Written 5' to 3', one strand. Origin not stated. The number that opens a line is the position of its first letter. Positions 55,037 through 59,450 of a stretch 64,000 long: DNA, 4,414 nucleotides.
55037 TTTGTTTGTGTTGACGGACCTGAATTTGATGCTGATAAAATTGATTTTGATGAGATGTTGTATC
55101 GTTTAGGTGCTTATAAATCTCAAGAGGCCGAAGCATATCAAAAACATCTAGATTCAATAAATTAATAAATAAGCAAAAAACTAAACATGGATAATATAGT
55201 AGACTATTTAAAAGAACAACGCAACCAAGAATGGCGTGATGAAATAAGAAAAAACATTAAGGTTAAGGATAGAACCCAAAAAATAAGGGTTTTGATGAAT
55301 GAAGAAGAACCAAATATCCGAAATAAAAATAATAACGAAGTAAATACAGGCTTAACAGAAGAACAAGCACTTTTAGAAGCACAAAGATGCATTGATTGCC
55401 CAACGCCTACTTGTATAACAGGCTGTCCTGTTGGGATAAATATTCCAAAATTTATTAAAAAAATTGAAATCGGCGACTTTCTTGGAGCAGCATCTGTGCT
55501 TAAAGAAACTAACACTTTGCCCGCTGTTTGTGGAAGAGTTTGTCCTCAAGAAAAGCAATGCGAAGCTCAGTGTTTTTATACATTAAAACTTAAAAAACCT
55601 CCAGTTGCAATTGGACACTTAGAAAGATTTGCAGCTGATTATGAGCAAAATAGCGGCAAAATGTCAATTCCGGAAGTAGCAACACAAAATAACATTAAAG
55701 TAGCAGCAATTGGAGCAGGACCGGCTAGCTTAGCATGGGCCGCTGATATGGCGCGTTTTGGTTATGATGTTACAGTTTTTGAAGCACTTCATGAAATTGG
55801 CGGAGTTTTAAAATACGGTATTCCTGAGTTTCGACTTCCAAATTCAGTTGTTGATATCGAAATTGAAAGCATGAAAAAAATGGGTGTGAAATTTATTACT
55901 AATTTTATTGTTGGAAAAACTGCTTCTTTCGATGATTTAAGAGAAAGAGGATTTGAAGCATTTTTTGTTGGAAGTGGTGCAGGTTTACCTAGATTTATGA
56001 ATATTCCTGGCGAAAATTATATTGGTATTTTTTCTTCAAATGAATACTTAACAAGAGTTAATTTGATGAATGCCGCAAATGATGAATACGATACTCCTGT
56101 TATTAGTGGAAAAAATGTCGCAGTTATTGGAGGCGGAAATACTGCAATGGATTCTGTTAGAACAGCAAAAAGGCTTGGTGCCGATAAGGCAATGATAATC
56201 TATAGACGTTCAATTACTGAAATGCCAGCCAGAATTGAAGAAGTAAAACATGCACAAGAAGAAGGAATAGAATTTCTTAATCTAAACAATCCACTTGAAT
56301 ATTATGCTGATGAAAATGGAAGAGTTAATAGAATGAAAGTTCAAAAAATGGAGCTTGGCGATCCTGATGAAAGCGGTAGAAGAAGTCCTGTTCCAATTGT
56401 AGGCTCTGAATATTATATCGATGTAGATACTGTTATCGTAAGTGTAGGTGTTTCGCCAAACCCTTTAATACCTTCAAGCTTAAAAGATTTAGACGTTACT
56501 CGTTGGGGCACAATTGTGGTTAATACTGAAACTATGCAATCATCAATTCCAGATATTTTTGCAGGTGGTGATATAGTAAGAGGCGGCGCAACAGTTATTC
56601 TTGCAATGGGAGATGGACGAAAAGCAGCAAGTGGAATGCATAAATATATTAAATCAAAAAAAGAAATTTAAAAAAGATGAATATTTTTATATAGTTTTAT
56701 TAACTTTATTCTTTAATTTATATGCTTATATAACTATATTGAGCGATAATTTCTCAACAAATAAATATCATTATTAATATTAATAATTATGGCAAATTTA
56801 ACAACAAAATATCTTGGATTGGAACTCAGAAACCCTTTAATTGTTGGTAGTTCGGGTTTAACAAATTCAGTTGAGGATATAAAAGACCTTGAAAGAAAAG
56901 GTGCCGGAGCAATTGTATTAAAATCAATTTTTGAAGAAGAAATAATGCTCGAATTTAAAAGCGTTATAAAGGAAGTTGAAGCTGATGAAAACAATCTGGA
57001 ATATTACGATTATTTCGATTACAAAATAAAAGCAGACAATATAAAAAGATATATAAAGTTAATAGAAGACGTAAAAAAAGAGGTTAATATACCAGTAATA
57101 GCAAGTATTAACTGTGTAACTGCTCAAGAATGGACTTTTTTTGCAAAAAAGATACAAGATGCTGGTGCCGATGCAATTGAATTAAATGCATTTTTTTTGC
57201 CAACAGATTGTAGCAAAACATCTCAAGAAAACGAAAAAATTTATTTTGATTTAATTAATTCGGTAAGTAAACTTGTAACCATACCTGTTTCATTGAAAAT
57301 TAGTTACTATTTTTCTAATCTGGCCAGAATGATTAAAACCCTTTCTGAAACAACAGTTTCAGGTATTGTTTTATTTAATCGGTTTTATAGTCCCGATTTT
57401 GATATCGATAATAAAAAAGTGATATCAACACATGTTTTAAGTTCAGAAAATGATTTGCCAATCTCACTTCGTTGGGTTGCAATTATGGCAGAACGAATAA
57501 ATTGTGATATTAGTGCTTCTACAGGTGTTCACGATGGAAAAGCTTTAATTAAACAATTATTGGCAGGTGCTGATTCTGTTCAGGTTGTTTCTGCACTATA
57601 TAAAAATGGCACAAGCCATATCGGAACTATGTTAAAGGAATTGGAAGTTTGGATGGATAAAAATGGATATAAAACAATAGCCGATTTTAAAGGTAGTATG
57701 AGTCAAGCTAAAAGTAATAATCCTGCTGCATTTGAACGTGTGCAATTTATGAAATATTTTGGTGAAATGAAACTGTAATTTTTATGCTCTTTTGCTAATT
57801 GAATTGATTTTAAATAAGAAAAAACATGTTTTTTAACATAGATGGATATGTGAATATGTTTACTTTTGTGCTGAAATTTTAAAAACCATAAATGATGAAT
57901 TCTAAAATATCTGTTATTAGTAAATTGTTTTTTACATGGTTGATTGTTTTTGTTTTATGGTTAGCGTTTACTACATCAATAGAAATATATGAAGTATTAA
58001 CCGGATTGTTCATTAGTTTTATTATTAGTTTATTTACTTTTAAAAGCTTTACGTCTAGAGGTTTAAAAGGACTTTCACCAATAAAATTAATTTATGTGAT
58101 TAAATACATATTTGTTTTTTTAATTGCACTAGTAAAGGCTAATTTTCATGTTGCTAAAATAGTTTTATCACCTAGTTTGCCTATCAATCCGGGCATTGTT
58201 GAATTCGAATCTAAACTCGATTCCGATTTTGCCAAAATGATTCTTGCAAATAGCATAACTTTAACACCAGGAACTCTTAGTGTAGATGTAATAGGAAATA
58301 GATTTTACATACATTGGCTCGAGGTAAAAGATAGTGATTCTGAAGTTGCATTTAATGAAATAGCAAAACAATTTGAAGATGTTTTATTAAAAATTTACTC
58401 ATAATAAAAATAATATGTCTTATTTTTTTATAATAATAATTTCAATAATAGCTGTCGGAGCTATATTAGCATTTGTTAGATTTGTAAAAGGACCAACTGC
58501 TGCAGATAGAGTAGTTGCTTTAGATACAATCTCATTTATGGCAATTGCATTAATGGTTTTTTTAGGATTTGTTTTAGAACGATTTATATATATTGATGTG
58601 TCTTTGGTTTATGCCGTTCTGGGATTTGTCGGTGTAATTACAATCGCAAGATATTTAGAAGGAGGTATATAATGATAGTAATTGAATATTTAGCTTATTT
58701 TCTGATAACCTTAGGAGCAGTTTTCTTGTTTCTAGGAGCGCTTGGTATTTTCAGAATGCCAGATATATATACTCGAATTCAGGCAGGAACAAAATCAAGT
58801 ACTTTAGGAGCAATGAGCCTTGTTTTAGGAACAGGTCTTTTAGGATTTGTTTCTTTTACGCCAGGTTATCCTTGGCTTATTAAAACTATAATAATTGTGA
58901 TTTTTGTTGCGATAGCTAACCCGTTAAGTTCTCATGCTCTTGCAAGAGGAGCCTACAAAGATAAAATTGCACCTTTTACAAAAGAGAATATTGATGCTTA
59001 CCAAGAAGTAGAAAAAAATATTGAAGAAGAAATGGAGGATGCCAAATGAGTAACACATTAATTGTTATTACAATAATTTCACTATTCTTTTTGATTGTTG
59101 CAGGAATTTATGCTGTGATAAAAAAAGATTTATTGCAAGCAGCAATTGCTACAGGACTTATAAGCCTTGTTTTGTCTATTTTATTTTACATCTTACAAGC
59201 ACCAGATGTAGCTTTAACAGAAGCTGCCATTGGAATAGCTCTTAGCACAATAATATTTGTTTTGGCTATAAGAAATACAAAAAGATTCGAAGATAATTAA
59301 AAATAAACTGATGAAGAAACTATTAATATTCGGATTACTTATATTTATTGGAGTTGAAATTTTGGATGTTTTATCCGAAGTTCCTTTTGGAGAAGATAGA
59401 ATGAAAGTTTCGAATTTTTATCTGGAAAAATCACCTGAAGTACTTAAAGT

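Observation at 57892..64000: Mrp-type membrane module joined to a NuoH-like subunit in Mbx/MBS gene order: a probable group-4 [NiFe]-hydrogenase-related respiratory complex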

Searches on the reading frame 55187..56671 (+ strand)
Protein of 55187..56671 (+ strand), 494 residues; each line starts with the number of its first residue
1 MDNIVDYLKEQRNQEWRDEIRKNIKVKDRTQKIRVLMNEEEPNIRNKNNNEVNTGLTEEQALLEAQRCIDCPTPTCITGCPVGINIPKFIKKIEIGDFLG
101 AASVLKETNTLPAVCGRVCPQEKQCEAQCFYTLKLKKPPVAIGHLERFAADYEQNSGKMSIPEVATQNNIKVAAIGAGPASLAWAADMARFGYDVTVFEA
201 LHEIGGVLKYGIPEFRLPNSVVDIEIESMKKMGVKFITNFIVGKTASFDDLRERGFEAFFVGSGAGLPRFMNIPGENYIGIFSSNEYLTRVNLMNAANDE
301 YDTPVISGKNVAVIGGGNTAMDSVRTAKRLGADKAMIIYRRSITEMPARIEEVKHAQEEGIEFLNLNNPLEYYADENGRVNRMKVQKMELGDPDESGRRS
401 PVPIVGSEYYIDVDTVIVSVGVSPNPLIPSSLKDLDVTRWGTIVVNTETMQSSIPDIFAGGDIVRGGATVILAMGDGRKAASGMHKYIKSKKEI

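Call 9: search_protein_families(library=pfam, proteins=[window:55187-56671:+], max_evalue=0.001)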
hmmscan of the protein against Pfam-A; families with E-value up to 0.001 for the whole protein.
window:55187-56671:+ (494 aa): 6 families
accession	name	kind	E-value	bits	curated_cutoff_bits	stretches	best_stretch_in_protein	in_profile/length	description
PF14691.11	Fer4_20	-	4.1e-40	136.6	25.8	1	45-156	1-111/113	Dihydroprymidine dehydrogenase domain II, 4Fe-4S cluster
PF07992.20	Pyr_redox_2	-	6.3e-31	108.3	26.1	1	171-477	2-291/291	Pyridine nucleotide-disulphide oxidoreductase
PF00070.33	Pyr_redox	-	6.4e-12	46.3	22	1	310-386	1-80/82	Pyridine nucleotide-disulphide oxidoreductase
PF13738.12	Pyr_redox_3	-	5.7e-06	26.2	30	1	305-461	161-305/305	Pyridine nucleotide-disulphide oxidoreductase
PF13450.12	NAD_binding_8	-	1.4e-05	25.7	21.9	1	175-208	2-35/68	NAD(P)-binding Rossmann-like domain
PF01262.27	AlaDh_PNT_C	-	0.00015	21.7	23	0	309-336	29-56/214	Alanine dehydrogenase/PNT, C-terminal domain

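Call 10: search_protein_families(library=ncbifam, proteins=[window:55187-56671:+], max_evalue=0.001)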
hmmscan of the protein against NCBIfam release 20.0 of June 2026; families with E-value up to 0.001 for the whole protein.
window:55187-56671:+ (494 aa): 44 families (the best 25 are shown)
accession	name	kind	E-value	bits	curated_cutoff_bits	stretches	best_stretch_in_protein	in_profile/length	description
NF009414.0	PRK12778.1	equivalog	5.7e-239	795.3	1103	1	9-491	271-752/752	bifunctional dihydroorotate dehydrogenase B NAD binding subunit/NADPH-dependent glutamate synthase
TIGR01316.1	gltA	equivalog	4.6e-167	556.3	471.75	1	43-488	3-449/449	NADPH-dependent glutamate synthase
NF009413.0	PRK12775.1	equivalog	2.9e-163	545.1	1895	1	17-492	283-758/1006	putative trifunctional 2-polyprenylphenol hydroxylase/glutamate synthase subunit beta/ferritin domain-containing protein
NF009415.0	PRK12779.1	equivalog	2e-135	452.9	1519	1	78-489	212-627/944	putative bifunctional glutamate synthase subunit beta/2-polyprenylphenol hydroxylase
NF009454.0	PRK12814.1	equivalog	7e-111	371.6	916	2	70-492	99-504/657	putative NADPH-dependent glutamate synthase small subunit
TIGR01318.1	gltD_gamma_fam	subfamily_domain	7.9e-109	364.3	482.95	1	39-489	13-466/467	glutamate synthase, small subunit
NF009410.0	PRK12771.1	subfamily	2e-104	350.3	516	2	73-491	47-448/566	NAD(P)-binding protein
NF009408.0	PRK12769.1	equivalog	3.1e-102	342.8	1003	1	34-491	193-654/659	formate-dependent uric acid utilization protein AegA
NF009451.0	PRK12809.1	equivalog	1.7e-86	290.9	1154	1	45-491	187-637/639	formate-dependent uric acid utilization protein YgfT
NF010590.0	PRK13984.1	equivalog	7e-86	288.7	946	1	30-492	154-610/611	putative oxidoreductase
TIGR03315.1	Se_ygfK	equivalog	7.1e-84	281.9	835.3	1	54-484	425-835/1012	putative selenate reductase subunit YgfK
TIGR01317.1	GOGAT_sm_gam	subfamily_domain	1.1e-78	265.2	447.7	1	37-490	13-480/485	glutamate synthase small subunit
NF009409.0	PRK12770.1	subfamily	1.3e-73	248.1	343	1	164-492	13-354/360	putative glutamate synthase subunit beta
NF045663.1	diclust_near_Sec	equivalog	3.1e-38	131.4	530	2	73-264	17-198/759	pyridine nucleotide-disulfide oxidoreductase/dicluster-binding protein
TIGR01292.1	TRX_reduct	equivalog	8.4e-17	60.9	343.45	1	302-488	135-300/300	thioredoxin-disulfide reductase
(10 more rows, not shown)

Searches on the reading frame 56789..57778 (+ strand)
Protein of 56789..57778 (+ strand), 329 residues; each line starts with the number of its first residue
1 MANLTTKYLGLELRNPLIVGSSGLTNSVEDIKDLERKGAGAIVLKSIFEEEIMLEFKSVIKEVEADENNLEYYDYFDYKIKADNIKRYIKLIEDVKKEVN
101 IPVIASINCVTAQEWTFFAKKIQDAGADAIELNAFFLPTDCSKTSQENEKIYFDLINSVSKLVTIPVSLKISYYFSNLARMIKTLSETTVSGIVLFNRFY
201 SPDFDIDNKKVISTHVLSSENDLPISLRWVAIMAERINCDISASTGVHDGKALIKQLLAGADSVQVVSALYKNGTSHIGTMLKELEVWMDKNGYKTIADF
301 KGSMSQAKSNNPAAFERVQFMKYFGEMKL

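Call 9: search_protein_families(library=pfam, proteins=[window:56789-57778:+], max_evalue=0.001)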
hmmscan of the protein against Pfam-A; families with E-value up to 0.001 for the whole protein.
window:56789-57778:+ (329 aa): 1 family
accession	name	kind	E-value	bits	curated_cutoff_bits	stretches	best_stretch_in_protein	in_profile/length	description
PF01180.27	DHO_dh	-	2.5e-20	73.3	27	1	4-287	2-289/291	Dihydroorotate dehydrogenase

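Call 10: search_protein_families(library=ncbifam, proteins=[window:56789-57778:+], max_evalue=0.001)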
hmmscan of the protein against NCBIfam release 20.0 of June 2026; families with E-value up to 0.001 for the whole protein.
window:56789-57778:+ (329 aa): 14 families
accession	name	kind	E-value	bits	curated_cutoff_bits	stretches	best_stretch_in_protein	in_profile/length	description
NF005741.0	PRK07565.1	subfamily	1.8e-127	425.1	303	1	1-328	1-330/335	dihydroorotate dehydrogenase-like protein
NF005574.0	PRK07259.1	equivalog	2e-29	102.5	269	1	2-304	3-302/304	dihydroorotate dehydrogenase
TIGR01037.2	pyrD_sub1_fam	subfamily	1.3e-28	100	270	1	4-302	1-297/300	dihydroorotate dehydrogenase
NF006183.0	PRK08318.1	equivalog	6.2e-26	91.1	335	1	1-306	1-321/422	NAD-dependent dihydropyrimidine dehydrogenase subunit PreA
NF041011.1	dihydoor_dh_Arch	equivalog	9.7e-20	70.8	330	1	9-302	4-285/289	dihydroorotate dehydrogenase PyrD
NF002702.0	PRK02506.1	equivalog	3.3e-17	62.6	301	1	2-305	2-310/313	dihydroorotate oxidase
NF003645.0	PRK05286.1-2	equivalog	3.8e-09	35.9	366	1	164-305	210-355/359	quinone-dependent dihydroorotate dehydrogenase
TIGR00735.1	hisF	equivalog_domain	5.5e-06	25.9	294.55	0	89-130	188-226/254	imidazole glycerol phosphate synthase subunit HisF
NF003652.0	PRK05286.2-5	equivalog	6.5e-06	25.6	267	1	128-297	175-352/353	quinone-dependent dihydroorotate dehydrogenase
TIGR03572.1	WbuZ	equivalog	1.1e-05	25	299.7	0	89-136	186-230/232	glycosyl amidation-associated protein WbuZ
NF010112.0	PRK13585.1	equivalog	1.3e-05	24.9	243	0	18-55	195-232/241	1-(5-phosphoribosyl)-5-[(5-phosphoribosylamino)methylideneamino]imidazole-4-carboxamide isomerase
NF003647.0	PRK05286.1-5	equivalog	1.7e-05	23.8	619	1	161-302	208-351/354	quinone-dependent dihydroorotate dehydrogenase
TIGR01036.1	pyrD_sub2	equivalog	3.2e-05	22.8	200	1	165-303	211-353/356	dihydroorotate dehydrogenase (quinone)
NF003649.0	PRK05286.2-2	equivalog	0.00038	19.5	505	1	147-300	191-345/351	quinone-dependent dihydroorotate dehydrogenase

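Call 44: search_solved_structures(query=window:56789-57778:+, max_evalue=0.001, show_alignments=1)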
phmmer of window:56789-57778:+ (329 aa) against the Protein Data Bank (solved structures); distinct sequences matched with E-value up to 0.001: 22.
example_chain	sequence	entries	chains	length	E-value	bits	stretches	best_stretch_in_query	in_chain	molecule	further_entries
1jrb_A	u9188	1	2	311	3.4e-11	46.2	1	4-305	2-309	dihydroorotate dehydrogenase A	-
1jqx_A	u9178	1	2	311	4.8e-11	45.7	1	4-305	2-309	dihydroorotate dehydrogenase A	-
1dor_A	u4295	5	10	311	4.9e-11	45.7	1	4-305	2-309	DIHYDROOROTATE DEHYDROGENASE A | DIHYDROOROTATE DEHYDROGENASE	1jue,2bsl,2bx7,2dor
1jqv_A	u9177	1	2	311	5e-11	45.7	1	4-305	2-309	Dihydroorotate dehydrogenase A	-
1jub_A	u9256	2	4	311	5.8e-11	45.5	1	4-305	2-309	dihydroorotate dehydrogenase A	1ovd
1jrc_A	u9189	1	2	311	6.7e-11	45.2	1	4-305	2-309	dihydroorotate dehydrogenase A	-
7mcc_A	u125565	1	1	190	3.7e-07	32.9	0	18-59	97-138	AI-designed TIM-barrel F2C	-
7smj_A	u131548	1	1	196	4e-07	32.9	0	18-59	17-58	AI-designed TIM-barrel F2N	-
1ep1_A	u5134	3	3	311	1.2e-06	31.3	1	100-271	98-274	DIHYDROOROTATE DEHYDROGENASE B (PYRD SUBUNIT)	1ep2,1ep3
5ksw_A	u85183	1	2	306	1.4e-06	31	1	100-293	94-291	Dihydroorotate dehydrogenase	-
5ue9_A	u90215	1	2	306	1.5e-06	31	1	100-293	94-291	Dihydroorotate dehydrogenase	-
3oix_A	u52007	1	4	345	1.9e-06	30.7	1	224-305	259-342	Putative dihydroorotate dehydrogenase; dihydroorotate oxidase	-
9vpr_A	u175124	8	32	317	1.9e-06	30.6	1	243-304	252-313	Dihydroorotate dehydrogenase (fumarate)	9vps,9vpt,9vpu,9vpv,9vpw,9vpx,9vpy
2b4g_A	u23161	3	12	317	1.9e-06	30.6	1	243-304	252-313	dihydroorotate dehydrogenase | Dihydroorotate dehydrogenase (fumarate)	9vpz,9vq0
5xfv_A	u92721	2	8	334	2.3e-06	30.4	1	243-304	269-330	Dihydroorotate dehydrogenase (fumarate)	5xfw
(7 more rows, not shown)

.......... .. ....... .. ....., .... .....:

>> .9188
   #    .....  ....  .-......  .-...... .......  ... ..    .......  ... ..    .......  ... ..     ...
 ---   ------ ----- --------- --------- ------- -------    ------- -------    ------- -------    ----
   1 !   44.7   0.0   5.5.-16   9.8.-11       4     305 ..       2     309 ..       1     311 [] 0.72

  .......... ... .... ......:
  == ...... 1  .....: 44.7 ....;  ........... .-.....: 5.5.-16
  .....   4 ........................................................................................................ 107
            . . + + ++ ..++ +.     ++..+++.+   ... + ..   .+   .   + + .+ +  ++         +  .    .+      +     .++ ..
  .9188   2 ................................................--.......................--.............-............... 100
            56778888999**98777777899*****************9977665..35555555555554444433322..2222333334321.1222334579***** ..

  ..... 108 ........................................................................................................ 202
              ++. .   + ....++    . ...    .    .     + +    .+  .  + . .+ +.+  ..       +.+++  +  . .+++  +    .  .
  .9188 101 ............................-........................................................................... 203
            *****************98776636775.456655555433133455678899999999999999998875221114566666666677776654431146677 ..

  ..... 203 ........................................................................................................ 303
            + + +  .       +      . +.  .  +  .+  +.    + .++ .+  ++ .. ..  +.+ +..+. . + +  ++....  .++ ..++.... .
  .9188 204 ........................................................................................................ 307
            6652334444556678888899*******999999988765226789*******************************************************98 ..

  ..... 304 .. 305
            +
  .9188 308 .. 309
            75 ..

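Call 52: find_related_loci(query=A2, collection=metagenome_contigs, flank=10000)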
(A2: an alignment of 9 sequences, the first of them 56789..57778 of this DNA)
Query A2 (329 aa) in metagenome_contigs; peptide patterns used: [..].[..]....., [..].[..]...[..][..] (x = any residue, [..] = any of these).
600 stretches matched a pattern (row limit reached: there are more); 460 encode a relative of the query (tblastn E <= 1e-3); the best 80 are kept; 80 distinct loci.
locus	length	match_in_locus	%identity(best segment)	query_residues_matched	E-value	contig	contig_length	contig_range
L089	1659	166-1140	65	1-325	3e-163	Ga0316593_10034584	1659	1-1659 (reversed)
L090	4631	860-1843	63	1-328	4e-151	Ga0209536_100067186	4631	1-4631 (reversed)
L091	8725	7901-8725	80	1-275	1e-148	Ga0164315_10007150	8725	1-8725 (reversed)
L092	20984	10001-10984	63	1-328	1e-148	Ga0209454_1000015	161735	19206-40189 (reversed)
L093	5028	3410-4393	63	1-328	3e-150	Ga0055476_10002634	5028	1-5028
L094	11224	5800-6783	63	1-328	4e-148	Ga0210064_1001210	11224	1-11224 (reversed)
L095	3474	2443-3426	63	1-328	1e-153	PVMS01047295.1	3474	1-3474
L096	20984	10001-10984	63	1-328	4e-148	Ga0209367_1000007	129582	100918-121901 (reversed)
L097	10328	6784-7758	63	1-325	4e-147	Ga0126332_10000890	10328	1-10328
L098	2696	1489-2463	64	1-325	2e-155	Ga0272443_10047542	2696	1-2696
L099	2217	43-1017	65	1-325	3e-156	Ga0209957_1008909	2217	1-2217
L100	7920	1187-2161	65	1-325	1e-146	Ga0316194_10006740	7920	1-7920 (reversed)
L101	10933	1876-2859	62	1-328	4e-146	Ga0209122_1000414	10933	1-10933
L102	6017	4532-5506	62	1-325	2e-145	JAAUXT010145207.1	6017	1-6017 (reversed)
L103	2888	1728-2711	62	1-328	4e-151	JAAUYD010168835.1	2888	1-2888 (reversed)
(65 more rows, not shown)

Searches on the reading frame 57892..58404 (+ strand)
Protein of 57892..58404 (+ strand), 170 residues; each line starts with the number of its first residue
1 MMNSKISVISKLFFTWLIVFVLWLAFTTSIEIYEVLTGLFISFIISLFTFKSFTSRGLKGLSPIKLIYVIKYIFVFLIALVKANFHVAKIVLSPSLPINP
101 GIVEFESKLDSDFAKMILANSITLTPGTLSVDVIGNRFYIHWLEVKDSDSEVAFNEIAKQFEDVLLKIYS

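Call 4: search_protein_families(library=pfam, proteins=[window:57892-58404:+], max_evalue=0.01)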
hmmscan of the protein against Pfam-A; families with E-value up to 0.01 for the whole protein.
window:57892-58404:+ (170 aa): 1 family
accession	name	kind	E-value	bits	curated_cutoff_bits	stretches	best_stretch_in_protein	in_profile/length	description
PF01899.21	MNHE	-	5e-41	140.3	27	1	17-168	2-145/145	Na+/H+ ion antiporter subunit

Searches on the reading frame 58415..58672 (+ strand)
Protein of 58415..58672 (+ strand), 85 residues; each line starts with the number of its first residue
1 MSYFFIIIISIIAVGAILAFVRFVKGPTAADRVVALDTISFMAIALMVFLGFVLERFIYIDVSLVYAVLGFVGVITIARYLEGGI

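Call 4: search_protein_families(library=pfam, proteins=[window:58415-58672:+], max_evalue=0.01)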
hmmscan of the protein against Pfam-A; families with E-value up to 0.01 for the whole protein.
window:58415-58672:+ (85 aa): 1 family
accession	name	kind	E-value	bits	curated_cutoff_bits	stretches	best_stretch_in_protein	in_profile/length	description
PF04066.18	MrpF_PhaF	-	1.2e-18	67.8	23.3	1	30-82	1-53/53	Multiple resistance and pH regulation protein F (MrpF / PhaF)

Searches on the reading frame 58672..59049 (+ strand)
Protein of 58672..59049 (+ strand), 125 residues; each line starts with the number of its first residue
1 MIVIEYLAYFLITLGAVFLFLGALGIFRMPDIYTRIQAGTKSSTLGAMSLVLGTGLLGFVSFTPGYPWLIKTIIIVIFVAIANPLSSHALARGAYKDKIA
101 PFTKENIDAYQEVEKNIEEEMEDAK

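Call 4: search_protein_families(library=pfam, proteins=[window:58672-59049:+], max_evalue=0.01)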
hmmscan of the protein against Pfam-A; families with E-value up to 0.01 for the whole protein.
window:58672-59049:+ (125 aa): 1 family
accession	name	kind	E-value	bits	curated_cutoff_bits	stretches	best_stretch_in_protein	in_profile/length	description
PF03334.19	PhaG_MnhG_YufB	-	5.6e-23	81.4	23.4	1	11-95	1-80/80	Na+/H+ antiporter subunit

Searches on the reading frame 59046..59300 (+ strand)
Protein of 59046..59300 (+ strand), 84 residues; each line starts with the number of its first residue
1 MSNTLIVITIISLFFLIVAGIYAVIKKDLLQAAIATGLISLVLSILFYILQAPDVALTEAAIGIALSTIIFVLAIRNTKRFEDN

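Call 4: search_protein_families(library=pfam, proteins=[window:59046-59300:+], max_evalue=0.01)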
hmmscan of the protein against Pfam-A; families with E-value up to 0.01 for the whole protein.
window:59046-59300:+ (84 aa): 1 family
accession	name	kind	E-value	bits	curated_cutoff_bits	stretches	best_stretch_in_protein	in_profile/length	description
PF13244.11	MbhD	-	3.6e-20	72.3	27.2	1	15-80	2-67/67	MBH, subunit D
